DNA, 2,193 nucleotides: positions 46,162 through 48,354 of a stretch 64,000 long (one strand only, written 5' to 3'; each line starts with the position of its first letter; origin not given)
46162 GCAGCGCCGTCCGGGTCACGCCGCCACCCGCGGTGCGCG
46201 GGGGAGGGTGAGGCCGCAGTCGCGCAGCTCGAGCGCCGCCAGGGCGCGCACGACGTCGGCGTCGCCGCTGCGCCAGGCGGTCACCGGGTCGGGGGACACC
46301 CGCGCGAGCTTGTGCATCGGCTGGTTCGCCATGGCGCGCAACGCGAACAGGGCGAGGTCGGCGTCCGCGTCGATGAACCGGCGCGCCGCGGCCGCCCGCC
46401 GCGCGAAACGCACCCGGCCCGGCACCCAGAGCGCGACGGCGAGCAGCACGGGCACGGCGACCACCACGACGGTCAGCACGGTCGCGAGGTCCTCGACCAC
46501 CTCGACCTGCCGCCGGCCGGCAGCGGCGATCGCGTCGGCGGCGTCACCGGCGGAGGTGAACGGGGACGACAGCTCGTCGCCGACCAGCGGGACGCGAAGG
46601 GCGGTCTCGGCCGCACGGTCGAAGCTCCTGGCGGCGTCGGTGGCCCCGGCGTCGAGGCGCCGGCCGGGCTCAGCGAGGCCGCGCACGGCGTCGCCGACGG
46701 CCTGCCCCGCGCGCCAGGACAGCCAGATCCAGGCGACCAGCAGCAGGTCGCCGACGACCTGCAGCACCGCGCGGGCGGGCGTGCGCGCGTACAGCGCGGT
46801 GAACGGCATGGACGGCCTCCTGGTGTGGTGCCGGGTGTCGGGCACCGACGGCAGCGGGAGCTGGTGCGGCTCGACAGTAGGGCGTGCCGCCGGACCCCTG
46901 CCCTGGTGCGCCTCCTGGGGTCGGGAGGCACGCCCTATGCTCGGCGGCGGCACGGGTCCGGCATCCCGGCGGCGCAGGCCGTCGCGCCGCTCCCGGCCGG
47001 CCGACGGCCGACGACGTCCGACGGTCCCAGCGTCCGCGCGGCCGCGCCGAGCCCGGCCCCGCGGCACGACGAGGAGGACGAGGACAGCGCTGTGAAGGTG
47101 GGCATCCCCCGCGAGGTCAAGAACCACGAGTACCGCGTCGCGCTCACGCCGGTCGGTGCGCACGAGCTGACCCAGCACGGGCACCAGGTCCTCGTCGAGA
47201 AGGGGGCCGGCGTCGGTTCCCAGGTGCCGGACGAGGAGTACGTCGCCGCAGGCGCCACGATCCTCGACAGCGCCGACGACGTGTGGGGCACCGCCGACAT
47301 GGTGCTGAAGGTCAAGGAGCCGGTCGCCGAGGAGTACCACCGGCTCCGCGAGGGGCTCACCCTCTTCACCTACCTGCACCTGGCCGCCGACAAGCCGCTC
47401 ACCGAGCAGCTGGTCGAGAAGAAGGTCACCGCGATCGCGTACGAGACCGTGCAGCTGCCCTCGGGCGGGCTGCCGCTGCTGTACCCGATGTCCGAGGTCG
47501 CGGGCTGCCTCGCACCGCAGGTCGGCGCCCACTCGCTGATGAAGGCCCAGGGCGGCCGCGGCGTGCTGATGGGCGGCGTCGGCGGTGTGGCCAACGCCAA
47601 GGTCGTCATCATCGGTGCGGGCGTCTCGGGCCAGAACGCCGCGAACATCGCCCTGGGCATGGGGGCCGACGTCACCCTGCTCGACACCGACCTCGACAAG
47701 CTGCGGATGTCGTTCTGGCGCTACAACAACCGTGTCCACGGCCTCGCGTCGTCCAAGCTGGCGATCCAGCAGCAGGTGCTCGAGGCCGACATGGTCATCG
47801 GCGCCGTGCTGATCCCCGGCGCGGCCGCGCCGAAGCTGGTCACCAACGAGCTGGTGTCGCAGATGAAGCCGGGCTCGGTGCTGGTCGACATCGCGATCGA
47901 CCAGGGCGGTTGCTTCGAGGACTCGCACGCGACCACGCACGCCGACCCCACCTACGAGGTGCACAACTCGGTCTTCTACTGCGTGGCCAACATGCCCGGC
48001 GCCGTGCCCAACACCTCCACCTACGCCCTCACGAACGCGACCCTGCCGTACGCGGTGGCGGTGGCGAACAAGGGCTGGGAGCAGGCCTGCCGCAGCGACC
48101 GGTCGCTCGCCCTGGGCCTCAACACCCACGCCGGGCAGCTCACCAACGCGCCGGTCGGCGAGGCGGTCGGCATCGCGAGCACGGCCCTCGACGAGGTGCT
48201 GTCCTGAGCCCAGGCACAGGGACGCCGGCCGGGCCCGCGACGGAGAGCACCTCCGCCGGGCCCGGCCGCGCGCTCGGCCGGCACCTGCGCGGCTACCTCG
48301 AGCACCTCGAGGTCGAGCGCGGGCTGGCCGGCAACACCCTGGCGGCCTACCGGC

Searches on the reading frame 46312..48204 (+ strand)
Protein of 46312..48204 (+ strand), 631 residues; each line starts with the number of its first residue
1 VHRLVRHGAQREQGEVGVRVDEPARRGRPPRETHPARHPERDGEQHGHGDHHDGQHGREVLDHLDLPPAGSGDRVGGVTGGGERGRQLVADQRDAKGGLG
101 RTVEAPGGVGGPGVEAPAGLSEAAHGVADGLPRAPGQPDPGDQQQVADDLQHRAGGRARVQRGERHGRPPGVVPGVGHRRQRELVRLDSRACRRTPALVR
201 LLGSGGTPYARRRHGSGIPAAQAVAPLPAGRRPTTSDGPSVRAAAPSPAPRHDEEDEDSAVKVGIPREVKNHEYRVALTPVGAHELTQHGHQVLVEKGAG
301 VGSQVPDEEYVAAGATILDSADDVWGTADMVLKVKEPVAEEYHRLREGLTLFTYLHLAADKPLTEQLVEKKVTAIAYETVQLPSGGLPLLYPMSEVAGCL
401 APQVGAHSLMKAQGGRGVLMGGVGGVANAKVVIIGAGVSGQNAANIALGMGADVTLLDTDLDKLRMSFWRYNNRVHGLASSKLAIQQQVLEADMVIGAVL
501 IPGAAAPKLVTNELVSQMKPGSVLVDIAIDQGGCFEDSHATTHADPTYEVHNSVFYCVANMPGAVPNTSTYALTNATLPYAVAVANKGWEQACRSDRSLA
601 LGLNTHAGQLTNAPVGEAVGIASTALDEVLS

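Call 47: search_protein_families(library=pfam, proteins=[window:46312-48204:+], max_evalue=0.0001)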
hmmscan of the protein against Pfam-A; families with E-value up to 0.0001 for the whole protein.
window:46312-48204:+ (631 aa): 4 families
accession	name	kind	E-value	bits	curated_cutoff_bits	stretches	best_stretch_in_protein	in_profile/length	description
PF01262.27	AlaDh_PNT_C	-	3.3e-80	269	23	1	401-612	1-213/214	Alanine dehydrogenase/PNT, C-terminal domain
PF05222.21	AlaDh_PNT_N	-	8.8e-51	172.1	30.4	1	264-397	1-136/136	Alanine dehydrogenase/PNT, N-terminal domain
PF07992.20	Pyr_redox_2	-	1.6e-05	24.9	26.1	1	283-459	16-173/291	Pyridine nucleotide-disulphide oxidoreductase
PF02826.25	2-Hacid_dh_C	-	4e-05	23.5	25.1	1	426-528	34-127/178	D-isomer specific 2-hydroxyacid dehydrogenase, NAD binding domain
